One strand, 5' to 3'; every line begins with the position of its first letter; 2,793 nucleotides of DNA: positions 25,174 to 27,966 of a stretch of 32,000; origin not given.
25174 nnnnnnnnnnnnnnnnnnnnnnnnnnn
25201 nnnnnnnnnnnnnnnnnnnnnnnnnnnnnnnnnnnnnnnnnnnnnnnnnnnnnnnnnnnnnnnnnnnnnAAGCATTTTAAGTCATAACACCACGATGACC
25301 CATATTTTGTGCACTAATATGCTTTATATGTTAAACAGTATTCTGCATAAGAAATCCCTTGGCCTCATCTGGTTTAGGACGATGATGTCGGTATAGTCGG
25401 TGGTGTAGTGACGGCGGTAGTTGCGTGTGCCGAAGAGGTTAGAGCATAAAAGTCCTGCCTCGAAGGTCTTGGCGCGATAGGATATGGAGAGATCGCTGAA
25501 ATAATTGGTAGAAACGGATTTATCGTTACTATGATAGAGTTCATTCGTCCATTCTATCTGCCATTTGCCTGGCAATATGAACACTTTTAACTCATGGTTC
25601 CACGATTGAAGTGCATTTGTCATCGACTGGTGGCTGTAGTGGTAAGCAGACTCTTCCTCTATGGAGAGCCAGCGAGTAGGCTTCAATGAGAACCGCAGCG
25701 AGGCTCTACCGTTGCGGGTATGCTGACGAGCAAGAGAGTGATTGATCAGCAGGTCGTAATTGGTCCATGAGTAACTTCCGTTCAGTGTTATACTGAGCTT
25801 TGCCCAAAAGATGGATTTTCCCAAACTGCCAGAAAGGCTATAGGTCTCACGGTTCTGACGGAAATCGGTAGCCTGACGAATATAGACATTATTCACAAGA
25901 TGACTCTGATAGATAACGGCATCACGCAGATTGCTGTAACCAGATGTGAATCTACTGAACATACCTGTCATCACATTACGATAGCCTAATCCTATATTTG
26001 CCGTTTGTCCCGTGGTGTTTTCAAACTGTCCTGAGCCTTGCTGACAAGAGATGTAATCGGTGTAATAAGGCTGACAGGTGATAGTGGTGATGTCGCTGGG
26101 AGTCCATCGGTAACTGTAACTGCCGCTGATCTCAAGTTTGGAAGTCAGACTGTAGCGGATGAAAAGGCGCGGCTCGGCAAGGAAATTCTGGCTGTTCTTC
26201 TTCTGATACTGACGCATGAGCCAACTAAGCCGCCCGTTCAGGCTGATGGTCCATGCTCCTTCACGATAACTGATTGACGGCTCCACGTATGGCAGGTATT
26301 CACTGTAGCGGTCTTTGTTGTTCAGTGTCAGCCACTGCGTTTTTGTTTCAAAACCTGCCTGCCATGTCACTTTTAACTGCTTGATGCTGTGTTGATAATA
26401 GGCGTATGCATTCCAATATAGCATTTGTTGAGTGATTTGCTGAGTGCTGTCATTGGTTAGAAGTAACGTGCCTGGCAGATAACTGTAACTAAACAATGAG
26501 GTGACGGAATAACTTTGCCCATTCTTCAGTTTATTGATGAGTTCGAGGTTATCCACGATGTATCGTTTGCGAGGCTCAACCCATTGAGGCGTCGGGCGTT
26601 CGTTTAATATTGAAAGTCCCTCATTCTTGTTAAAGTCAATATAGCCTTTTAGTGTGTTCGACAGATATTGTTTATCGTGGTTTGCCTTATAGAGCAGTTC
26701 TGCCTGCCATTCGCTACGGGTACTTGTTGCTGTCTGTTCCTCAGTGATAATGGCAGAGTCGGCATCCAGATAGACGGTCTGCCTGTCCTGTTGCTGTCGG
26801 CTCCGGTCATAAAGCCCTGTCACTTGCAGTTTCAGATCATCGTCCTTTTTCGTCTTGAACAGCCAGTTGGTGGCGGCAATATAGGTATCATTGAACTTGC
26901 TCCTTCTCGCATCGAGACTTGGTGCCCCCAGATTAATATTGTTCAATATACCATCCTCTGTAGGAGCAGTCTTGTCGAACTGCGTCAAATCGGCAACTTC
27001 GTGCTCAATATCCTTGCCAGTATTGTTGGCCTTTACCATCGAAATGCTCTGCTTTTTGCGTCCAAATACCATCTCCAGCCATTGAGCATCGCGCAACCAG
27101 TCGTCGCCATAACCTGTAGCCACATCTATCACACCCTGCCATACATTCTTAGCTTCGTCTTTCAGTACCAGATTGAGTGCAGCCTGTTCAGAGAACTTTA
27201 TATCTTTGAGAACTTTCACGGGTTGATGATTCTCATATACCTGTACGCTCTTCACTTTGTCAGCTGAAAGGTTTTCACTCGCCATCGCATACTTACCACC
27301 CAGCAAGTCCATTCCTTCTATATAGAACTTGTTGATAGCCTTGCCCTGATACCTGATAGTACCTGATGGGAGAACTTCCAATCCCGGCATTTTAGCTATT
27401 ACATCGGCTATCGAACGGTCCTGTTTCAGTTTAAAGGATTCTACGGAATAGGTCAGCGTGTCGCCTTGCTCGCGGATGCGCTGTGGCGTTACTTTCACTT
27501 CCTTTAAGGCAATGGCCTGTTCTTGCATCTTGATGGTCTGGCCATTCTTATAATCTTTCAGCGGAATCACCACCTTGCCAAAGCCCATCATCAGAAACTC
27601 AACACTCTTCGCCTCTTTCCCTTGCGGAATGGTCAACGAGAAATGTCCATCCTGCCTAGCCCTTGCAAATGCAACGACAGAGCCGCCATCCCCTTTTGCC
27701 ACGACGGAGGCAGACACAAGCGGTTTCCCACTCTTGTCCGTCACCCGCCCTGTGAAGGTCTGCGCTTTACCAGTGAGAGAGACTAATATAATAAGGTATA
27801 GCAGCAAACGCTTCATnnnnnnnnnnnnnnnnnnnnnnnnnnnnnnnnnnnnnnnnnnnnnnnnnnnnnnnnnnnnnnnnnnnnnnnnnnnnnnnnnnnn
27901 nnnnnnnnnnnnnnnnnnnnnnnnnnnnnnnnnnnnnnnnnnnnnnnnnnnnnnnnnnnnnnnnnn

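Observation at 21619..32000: Two-cassette peptide natural-product locus: one shared C39-type ABC/HlyD exporter, then two parallel units, each with its own outer-membrane barrel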

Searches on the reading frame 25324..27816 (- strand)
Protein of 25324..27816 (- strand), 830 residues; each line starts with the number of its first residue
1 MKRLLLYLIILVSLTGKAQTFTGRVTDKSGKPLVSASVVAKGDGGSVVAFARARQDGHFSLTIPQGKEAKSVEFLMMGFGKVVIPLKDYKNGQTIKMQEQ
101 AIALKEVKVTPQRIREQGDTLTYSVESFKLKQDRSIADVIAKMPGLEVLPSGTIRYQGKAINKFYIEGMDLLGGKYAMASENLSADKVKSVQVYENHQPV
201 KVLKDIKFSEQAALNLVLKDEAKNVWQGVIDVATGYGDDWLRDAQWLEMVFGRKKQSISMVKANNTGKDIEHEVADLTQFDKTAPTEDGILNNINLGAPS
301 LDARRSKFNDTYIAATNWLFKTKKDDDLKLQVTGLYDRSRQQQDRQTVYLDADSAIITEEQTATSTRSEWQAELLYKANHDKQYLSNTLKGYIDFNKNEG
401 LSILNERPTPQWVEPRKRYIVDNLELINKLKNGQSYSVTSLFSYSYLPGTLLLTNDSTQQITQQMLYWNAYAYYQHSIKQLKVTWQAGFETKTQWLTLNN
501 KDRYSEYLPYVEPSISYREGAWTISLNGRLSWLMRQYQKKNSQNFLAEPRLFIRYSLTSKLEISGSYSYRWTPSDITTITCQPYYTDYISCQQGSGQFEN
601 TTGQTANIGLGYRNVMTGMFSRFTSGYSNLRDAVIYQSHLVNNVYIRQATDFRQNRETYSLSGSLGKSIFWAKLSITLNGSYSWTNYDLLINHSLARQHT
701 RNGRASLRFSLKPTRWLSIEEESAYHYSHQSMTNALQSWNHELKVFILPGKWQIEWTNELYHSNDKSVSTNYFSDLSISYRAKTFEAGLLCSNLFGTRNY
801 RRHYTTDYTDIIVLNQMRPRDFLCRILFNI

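Call 4: search_protein_families(library=pfam, proteins=[window:25324-27816:-], max_evalue=0.01)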
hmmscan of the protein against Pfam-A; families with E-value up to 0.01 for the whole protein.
window:25324-27816:- (830 aa): 3 families
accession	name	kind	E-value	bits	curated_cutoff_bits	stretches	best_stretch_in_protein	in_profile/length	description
PF13620.12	CarboxypepD_reg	-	2.2e-06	28.4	32.3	1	21-67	2-49/82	Carboxypeptidase regulatory-like domain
PF13715.12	CarbopepD_reg_2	-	7.1e-06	26.4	32.2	1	22-109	2-88/88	CarboxypepD_reg-like domain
PF15976.11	CooC_C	-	0.0072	16.8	29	0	17-73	15-65/93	CS1-pili formation C-terminal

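Call 5: search_protein_families(library=ncbifam, proteins=[window:25324-27816:-], max_evalue=0.01)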
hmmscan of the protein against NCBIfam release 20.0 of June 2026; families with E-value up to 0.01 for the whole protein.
window:25324-27816:- (830 aa): 0 families

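Call 12: find_homologous_proteins(query=window:25324-27816:-)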
Query window:25324-27816:- (830 aa): 2332 proteins with E <= 0.001 among 8000 candidates; the best 120 are listed.
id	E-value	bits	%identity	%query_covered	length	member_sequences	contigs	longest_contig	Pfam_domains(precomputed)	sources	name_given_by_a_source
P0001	0.0e+0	1871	99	100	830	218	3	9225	PF13620.13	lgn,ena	-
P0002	0.0e+0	1739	92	100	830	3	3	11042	PF13620.13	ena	-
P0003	0.0e+0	1716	90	100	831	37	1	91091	PF13620.13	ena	-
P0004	0.0e+0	1713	90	100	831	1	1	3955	-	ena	-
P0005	0.0e+0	1712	90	100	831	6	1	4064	PF13620.13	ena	-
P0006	0.0e+0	1711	90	100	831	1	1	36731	-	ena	-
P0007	0.0e+0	1711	90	100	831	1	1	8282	-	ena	-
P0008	0.0e+0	1711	90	100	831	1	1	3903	-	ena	-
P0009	0.0e+0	1709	90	100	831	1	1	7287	-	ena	-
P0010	0.0e+0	1702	89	100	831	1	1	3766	PF13620.13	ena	-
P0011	0.0e+0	1701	89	100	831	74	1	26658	PF13620.13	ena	-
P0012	0.0e+0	1701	89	100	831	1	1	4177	-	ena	-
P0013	0.0e+0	1700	89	100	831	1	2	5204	-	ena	-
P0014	0.0e+0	1700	89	100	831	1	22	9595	-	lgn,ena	-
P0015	0.0e+0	1699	89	100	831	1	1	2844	-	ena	-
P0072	7.9e-290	982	53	100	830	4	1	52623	PF13620.13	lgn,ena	-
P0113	4.7e-221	754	43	100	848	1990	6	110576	PF13715.13,PF13620.13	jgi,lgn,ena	-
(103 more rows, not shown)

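Call 25: find_encoding_contigs(protein=P0113, flank=7000, max_places=4)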
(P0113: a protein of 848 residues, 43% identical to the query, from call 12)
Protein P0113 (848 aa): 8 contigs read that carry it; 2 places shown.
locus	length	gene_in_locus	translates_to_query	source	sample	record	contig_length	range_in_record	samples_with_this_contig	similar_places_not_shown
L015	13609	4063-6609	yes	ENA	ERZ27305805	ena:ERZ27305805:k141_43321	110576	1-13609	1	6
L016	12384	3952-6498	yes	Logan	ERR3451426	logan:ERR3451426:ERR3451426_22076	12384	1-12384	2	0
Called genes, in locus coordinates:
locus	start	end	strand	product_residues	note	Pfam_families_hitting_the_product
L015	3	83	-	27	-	?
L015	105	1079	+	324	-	PF10322:7TM_GPCR_Sru (faint)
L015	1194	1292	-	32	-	-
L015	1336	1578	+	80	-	-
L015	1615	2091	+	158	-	-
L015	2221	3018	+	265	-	PF22252:PNGase_F-II_N (weak), PF09697:Porph_ging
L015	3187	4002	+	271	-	PF09697:Porph_ging (weak)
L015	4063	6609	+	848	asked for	PF13620:CarboxypepD_reg (weak), PF13715:CarbopepD_reg_2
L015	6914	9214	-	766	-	PF00912:Transgly, PF28500:PBP_middle, PF00905:Transpeptidase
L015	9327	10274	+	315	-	PF02729:OTCace_N, PF00185:OTCace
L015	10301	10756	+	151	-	PF01948:PyrI, PF02748:PyrI_C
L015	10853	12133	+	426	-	PF00464:SHMT, PF00155:Aminotran_1_2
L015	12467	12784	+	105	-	PF00829:Ribosomal_L21p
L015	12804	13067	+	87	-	PF01016:Ribosomal_L27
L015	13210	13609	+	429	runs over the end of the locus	PF02403:Seryl_tRNA_N, PF00587:tRNA-synt_2b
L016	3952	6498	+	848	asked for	PF13620:CarboxypepD_reg (weak), PF13715:CarbopepD_reg_2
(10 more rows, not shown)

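Call 26: find_encoding_contigs(protein=P0072, flank=7000, max_places=3)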
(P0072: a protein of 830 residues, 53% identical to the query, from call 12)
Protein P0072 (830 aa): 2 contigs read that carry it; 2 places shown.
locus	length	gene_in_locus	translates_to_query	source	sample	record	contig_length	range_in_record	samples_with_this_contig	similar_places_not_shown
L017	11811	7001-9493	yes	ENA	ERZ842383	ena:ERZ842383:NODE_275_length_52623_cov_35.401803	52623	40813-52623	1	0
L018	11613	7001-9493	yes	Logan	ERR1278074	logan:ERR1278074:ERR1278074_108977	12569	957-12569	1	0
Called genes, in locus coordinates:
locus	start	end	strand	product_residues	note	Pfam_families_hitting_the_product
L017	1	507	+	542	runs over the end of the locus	-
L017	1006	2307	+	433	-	PF07884:VKOR, PF13098:Thioredoxin_2 (weak)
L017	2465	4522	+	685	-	PF03412:Peptidase_C39, PF00664:ABC_membrane, PF00005:ABC_tran, PF02463:SMC_N (faint)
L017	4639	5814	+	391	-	PF25973:BSH_CzcB (weak)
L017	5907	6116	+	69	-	-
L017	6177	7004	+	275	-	PF09697:Porph_ging (weak)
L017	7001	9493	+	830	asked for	PF13620:CarboxypepD_reg (weak)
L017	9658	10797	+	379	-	PF08534:Redoxin, PF00578:AhpC-TSA (weak), PF13905:Thioredoxin_8 (weak)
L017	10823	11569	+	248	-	-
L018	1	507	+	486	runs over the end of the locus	?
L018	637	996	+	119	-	-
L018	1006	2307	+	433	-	PF07884:VKOR, PF13098:Thioredoxin_2 (weak)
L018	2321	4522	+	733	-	PF03412:Peptidase_C39, PF13529:Peptidase_C39_2 (faint), PF00664:ABC_membrane, PF00005:ABC_tran, PF02463:SMC_N (faint)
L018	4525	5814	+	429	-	PF25973:BSH_CzcB (weak)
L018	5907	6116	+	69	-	-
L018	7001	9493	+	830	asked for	PF13620:CarboxypepD_reg (weak)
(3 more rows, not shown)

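Call 48: predict_structure(alignment_id=A2)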
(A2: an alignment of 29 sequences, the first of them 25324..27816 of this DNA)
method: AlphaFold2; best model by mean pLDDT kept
length: 830 residues; sequences in the alignment: 29
mean_pLDDT: 80.4   pTM: 0.69
mean pLDDT of the five models: 80.4, 78.8, 77.9, 76.3, 74.6
residues with pLDDT >= 90: 359; 70-90: 293; 50-70: 73; < 50: 105
segments of 3 or more residues with pLDDT < 50: 1-3, 13-18, 111-147, 149-185, 197-199, 210-222, 276-280
pLDDT, mean of each block of 10 residues (from residue 1): 50 51 85 83 78 84 77 80 83 82 55 35 33 41 46 44 39 38 49 53 55 42 64 76 80 74 74 47 78 73 76 85 83 87 89 89 89 88 89 93 90 94 92 91 96 90 96 92 95 93 95 93 94 94 96 91 96 92 91 93 96 87 96 93 92 94 92 90 95 90 95 90 95 92 92 92 90 92 85 85 90 85 84
secondary structure, 60 per line:
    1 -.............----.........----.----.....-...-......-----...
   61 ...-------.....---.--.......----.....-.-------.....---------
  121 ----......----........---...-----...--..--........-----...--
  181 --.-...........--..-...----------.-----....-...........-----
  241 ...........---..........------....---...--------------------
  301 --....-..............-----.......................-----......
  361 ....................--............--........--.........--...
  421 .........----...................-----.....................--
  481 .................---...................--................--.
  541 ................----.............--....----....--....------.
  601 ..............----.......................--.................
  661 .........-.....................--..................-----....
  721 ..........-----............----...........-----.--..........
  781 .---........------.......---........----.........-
elements in order (helices of 4 or more, strands of 3 or more residues): H2-14 E19-27 E37-41 E47-52 E58-63 E71-75 E82-85 E93-97 E107-111 H125-130 H135-142 E146-148 E154-156 H163-170 E188-195 H220-223 E225-235 E241-251 E255-264 H271-274 H303-306 E308-321 E327-349 E355-380 E383-394 E397-404 E407-415 E418-429 E434-452 E458-478 E481-497 E501-519 E522-537 E540-556 E561-573 H576-579 E584-587 E590-593 E600-614 E619-641 E644-669 E674-691 E694-711 E717-730 E736-747 E752-762 E771-781 E785-792 E799-805 E809-816 E821-829

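Call 51: fold_search(model_id=the predicted structure, library=pdb)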
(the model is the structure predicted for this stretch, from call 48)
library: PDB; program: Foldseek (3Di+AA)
matches with E <= 10: 821; with E <= 0.001: 195
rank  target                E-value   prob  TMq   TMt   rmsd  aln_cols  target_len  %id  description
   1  9dhe                  1.1e-11  1.00  0.34  0.44  11.2       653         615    9  The crystal structure on the heme/hemoglobin transporter ChuA, in complex with heme (released 2025-05-21)
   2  2hdf                  1.5e-11  1.00  0.35  0.47  19.4       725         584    9  Crystal structure of the Colicin I receptor Cir from E.coli (released 2007-05-08)
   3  6i2j                  3.4e-11  1.00  0.37  0.42  21.0       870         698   11  Crystal structure of the ferric enterobactin receptor mutant (Q482A) from Pseudomonas aeruginosa (PfeA) in complex with  (released 2019-01-16)
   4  6r1f                  3.7e-11  1.00  0.37  0.42  20.8       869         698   10  Crystal structure of the ferric enterobactin receptor mutant R480A from Pseudomonas aeruginosa (PfeA) in complex with en (released 2019-04-10)
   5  5fp2_B                4.7e-11  1.00  0.36  0.52  17.9       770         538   10  Crystal structure of the siderophore receptor PirA from Pseudomonas aeruginosa (released 2015-12-09)
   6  6q5e                  5.9e-11  1.00  0.37  0.42  11.4       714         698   11  Crystal structure of the ferric enterobactin receptor from Pseudomonas aeruginosa (PfeA) in complex with enterobactin (released 2019-01-16)
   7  5nc3                  8.8e-11  1.00  0.36  0.42  11.3       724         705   11  Crystal structure of the ferric enterobactin receptor (PfeA) from Pseudomonas aeruginosa in complex with the tris-catech (released 2018-03-21)
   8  5out                  1.0e-10  1.00  0.36  0.41  20.7       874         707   10  CRYSTAL STRUCTURE OF THE FERRIC ENTEROBACTIN RECEPTOR (PFEA) MUTANT (G324V) FROM PSEUDOMONAS AERUGINOSA (released 2018-09-05)
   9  1nqg                  1.3e-10  1.00  0.34  0.46  13.9       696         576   11  OUTER MEMBRANE COBALAMIN TRANSPORTER (BTUB) FROM E. COLI, WITH BOUND CALCIUM (released 2003-04-29)
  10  9nn6_A                1.3e-10  1.00  0.38  0.48  12.9       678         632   10  E. coli Cir in Complex with the RBD of Microcin V (released 2025-09-24)
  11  1fep                  1.4e-10  1.00  0.36  0.43  11.8       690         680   10  FERRIC ENTEROBACTIN RECEPTOR (released 1999-01-13)
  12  8the_A                1.5e-10  1.00  0.35  0.39  15.2       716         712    9  Cryo-EM structure of Pseudomonas aeruginosa TonB-dependent transporter PhuR in complex with synthetic antibody and hem (released 2024-01-31)
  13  5nc4                  1.6e-10  1.00  0.36  0.41  20.7       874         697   11  Crystal structure of the ferric enterobactin receptor (PfeA) in complex with protochelin from Pseudomonas aeruginosa (released 2018-03-21)
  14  3fhh                  1.9e-10  1.00  0.35  0.45  10.4       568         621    9  Crystal structure of the heme/hemoglobin outer membrane transporter ShuA from Shigella dysenteriae (released 2009-07-14)
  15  8blw_A                2.3e-10  1.00  0.40  0.51  14.1       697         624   13  Vitamin B12 transporter BtuB1 with lipoprotein BtuG1 from B. theta (released 2023-08-16)
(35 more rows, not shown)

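Call 80: find_related_loci(query=A2, collection=metagenome_contigs, flank=8000)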
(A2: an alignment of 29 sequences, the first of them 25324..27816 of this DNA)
Query A2 (830 aa) in metagenome_contigs; peptide patterns used: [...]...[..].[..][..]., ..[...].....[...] (x = any residue, [..] = any of these).
597 stretches matched a pattern (row limit reached: there are more); 393 encode a relative of the query (tblastn E <= 1e-3); the best 80 are kept; 80 distinct loci.
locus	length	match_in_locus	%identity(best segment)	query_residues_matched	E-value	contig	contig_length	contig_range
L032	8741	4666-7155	94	1-830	0e+0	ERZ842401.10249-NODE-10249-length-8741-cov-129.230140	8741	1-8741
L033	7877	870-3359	93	1-830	0e+0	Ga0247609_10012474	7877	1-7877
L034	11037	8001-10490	93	1-830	0e+0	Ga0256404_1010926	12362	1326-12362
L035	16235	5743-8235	87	1-830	0e+0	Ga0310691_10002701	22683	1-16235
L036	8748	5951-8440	87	1-830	0e+0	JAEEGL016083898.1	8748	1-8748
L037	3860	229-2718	86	1-830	0e+0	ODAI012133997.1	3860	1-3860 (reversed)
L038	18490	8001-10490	80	1-830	0e+0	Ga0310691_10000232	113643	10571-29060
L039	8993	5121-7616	80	1-830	0e+0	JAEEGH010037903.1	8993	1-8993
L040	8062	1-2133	92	120-830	0e+0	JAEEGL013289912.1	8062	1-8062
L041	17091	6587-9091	73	1-830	0e+0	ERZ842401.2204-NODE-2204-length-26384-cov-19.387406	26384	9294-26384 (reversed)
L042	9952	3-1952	91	181-830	0e+0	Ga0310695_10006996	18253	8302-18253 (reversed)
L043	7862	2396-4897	71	1-830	0e+0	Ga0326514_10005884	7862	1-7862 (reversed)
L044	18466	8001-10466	69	1-822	0e+0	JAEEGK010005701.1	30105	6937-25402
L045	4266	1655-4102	68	12-827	0e+0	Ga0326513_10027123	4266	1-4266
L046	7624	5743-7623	89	1-626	0e+0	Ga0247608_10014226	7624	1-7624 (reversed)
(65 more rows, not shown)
